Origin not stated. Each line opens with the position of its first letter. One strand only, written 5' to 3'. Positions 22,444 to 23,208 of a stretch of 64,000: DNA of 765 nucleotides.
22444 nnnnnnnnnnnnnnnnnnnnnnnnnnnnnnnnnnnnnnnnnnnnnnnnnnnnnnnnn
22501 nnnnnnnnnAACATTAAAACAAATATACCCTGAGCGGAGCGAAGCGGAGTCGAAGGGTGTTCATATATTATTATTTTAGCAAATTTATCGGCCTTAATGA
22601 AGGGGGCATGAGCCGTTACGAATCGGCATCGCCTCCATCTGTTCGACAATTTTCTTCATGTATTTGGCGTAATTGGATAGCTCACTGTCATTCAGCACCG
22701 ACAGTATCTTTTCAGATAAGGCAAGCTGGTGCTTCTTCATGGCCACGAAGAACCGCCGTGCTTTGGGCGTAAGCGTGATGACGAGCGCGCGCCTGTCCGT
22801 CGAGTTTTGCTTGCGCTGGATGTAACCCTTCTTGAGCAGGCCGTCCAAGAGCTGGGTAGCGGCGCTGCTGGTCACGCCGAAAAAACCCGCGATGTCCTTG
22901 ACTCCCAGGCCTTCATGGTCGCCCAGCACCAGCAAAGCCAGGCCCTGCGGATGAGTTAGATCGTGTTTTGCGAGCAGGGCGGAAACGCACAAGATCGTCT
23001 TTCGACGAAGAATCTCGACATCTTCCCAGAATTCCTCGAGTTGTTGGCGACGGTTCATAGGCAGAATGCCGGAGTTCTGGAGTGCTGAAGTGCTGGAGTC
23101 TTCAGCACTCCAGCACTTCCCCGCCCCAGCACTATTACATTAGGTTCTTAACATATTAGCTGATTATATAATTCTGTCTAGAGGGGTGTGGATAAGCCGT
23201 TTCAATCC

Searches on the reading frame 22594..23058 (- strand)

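Call 94: search_protein_families(library=pfam, proteins=[window:22594-23058:-], max_evalue=0.001)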
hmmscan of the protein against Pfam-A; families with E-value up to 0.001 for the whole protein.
window:22594-23058:- (154 aa): 4 families
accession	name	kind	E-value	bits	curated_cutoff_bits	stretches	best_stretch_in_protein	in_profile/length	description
PF01047.28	MarR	-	4.4e-15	55.7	24.6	1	34-91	1-58/59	MarR family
PF12802.13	MarR_2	-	7.6e-12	45.7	27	1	32-91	1-61/61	MarR family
PF13463.12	HTH_27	-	6.2e-06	26.8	22.2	1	34-100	1-68/68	Winged helix DNA-binding domain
PF22381.2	Staph_reg_Sar_Rot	-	7.5e-06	26.4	27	1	27-103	5-81/85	Transcriptional regulator SarA/Rot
